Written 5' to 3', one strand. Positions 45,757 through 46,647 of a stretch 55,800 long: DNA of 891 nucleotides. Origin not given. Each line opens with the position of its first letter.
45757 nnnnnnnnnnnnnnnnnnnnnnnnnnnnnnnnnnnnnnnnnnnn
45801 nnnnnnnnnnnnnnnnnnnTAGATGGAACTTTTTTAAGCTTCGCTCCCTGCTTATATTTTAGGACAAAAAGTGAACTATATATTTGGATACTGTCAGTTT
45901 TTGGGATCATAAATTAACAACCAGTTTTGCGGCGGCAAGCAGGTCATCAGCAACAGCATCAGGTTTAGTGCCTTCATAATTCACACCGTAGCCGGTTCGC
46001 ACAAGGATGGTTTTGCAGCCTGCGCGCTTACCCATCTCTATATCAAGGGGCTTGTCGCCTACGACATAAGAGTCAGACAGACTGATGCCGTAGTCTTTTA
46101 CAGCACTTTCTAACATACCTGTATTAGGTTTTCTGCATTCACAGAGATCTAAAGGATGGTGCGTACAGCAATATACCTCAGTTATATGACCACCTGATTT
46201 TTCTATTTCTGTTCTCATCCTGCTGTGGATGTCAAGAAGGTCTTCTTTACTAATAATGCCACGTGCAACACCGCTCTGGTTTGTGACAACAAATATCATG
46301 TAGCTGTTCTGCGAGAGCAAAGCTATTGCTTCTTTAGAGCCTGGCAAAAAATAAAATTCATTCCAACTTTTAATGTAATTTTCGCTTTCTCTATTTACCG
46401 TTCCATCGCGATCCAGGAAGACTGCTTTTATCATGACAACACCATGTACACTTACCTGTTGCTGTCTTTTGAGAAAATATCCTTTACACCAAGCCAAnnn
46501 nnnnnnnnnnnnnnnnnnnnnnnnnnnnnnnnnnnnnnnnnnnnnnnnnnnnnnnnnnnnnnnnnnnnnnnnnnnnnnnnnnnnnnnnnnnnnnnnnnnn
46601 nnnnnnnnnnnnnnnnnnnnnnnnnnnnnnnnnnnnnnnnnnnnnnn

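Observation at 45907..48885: Complete split ADP-heptose biosynthesis pathway (hldA-hldC-gmhA-gmhB) in an archaeal genome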

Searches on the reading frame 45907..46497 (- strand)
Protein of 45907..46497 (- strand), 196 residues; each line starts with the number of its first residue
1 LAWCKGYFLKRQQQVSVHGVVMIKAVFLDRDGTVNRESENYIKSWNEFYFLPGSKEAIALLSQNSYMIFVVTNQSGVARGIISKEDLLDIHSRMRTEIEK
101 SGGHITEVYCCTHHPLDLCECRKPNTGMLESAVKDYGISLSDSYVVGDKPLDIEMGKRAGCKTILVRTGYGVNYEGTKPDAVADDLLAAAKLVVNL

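Call 3: search_protein_families(library=ncbifam, proteins=[window:45907-46497:-], max_evalue=0.01)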
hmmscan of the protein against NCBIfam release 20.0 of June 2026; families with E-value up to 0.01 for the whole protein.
window:45907-46497:- (196 aa): 26 families (the best 25 are shown)
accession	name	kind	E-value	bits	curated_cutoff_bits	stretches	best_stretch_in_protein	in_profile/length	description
NF006506.0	PRK08942.1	equivalog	2.6e-55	186.7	178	1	22-193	2-177/182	D-glycero-beta-D-manno-heptose 1,7-bisphosphate 7-phosphatase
TIGR01656.1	Histidinol-ppas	subfamily_domain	1.9e-42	144.6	84.15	1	24-165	1-145/149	histidinol-phosphate phosphatase domain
TIGR01662.1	HAD-SF-IIIA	subfamily_domain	4.1e-34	117.7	44.6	1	24-168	1-140/141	HAD-IIIA family hydrolase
NF005264.0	PRK06769.1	equivalog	3.6e-33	114.8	217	1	21-174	2-144/175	HAD-IIIA family hydrolase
TIGR00213.1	GmhB_yaeD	subfamily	3.1e-31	108.4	149.6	1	24-176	2-160/176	D-glycero-beta-D-manno-heptose 1,7-bisphosphate 7-phosphatase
NF050049.1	HBPPhtaseGmhB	domain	3e-30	105.3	250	1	24-166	4-143/171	D-glycero-alpha-D-manno-heptose-1,7-bisphosphate 7-phosphatase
NF003937.0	PRK05446.1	equivalog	7.8e-25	87.6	443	1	23-173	3-149/355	bifunctional histidinol-phosphatase/imidazoleglycerol-phosphate dehydratase HisB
TIGR01261.1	hisB_Nterm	equivalog_domain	1.2e-21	76.9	140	1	24-165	2-145/161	histidinol-phosphatase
NF009695.0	PRK13222.1-2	equivalog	1.8e-10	40.7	225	1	120-193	147-222/226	phosphoglycolate phosphatase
TIGR01664.1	DNA-3'-Pase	equivalog_domain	2.7e-08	33.9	107.65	1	28-149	18-136/167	DNA 3'-phosphatase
TIGR01668.1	YqeG_hyp_ppase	hypoth_equivalog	6.7e-08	32.2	89.1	1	22-168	24-137/170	YqeG family HAD IIIA-type phosphatase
NF009804.0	PRK13288.1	equivalog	5.9e-07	29.2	218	1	116-167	131-182/215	pyrophosphatase PpaX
TIGR01452.1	PGP_euk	subfamily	6e-07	29.2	201.95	1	102-170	183-250/279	phosphoglycolate/pyridoxal phosphate family phosphatase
TIGR01460.1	HAD-SF-IIA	subfamily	6.2e-07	29.4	100.15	1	123-169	197-246/246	HAD-IIA family hydrolase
TIGR01449.2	PGP_bact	equivalog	2.8e-06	27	180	1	121-186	139-206/213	phosphoglycolate phosphatase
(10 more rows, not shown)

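Call 4: search_protein_families(library=pfam, proteins=[window:45907-46497:-], max_evalue=0.01)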
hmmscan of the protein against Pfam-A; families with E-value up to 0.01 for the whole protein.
window:45907-46497:- (196 aa): 6 families
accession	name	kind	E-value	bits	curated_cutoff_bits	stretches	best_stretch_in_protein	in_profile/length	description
PF13242.12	Hydrolase_like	-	2.8e-17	62.8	22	1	121-188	2-74/75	HAD-hyrolase-like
PF13419.12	HAD_2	-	8.2e-12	46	23.8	1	38-166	69-178/178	Haloacid dehalogenase-like hydrolase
PF08645.17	PNK3P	-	3.2e-09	37.2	22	1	29-148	6-125/161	Polynucleotide kinase 3 phosphatase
PF00702.32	Hydrolase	-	3.4e-08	34.5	26.4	1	46-160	95-191/191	haloacid dehalogenase-like hydrolase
PF12710.13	HAD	-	0.00056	20.8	27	1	25-156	60-188/189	haloacid dehalogenase-like hydrolase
PF13344.12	Hydrolase_6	-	0.0018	18.7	27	1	27-79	2-44/101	Haloacid dehalogenase-like hydrolase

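Call 27: search_solved_structures(query=window:45907-46434:-, max_evalue=0.00001, show_alignments=2)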
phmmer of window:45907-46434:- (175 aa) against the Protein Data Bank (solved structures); distinct sequences matched with E-value up to 0.00001: 6.
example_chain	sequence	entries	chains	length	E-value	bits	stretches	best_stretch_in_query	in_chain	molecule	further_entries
3l8h_A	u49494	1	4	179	4.4e-34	120.8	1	3-170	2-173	Putative haloacid dehalogenase-like hydrolase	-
4pnh_A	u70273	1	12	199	1.2e-30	109.6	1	3-159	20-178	D,D-heptose 1,7-bisphosphate phosphatase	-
3l8e_A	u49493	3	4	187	4.3e-23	85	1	2-156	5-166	D,D-heptose 1,7-bisphosphate phosphatase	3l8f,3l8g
2gmw_A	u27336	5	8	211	6.5e-23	84.4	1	2-156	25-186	D,D-heptose 1,7-bisphosphate phosphatase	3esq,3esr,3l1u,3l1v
2fpr_A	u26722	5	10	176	2.3e-18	69.7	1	3-141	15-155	Histidine biosynthesis bifunctional protein hisB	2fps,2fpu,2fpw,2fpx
2o2x_A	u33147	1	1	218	2.5e-18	69.5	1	3-141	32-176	hypothetical protein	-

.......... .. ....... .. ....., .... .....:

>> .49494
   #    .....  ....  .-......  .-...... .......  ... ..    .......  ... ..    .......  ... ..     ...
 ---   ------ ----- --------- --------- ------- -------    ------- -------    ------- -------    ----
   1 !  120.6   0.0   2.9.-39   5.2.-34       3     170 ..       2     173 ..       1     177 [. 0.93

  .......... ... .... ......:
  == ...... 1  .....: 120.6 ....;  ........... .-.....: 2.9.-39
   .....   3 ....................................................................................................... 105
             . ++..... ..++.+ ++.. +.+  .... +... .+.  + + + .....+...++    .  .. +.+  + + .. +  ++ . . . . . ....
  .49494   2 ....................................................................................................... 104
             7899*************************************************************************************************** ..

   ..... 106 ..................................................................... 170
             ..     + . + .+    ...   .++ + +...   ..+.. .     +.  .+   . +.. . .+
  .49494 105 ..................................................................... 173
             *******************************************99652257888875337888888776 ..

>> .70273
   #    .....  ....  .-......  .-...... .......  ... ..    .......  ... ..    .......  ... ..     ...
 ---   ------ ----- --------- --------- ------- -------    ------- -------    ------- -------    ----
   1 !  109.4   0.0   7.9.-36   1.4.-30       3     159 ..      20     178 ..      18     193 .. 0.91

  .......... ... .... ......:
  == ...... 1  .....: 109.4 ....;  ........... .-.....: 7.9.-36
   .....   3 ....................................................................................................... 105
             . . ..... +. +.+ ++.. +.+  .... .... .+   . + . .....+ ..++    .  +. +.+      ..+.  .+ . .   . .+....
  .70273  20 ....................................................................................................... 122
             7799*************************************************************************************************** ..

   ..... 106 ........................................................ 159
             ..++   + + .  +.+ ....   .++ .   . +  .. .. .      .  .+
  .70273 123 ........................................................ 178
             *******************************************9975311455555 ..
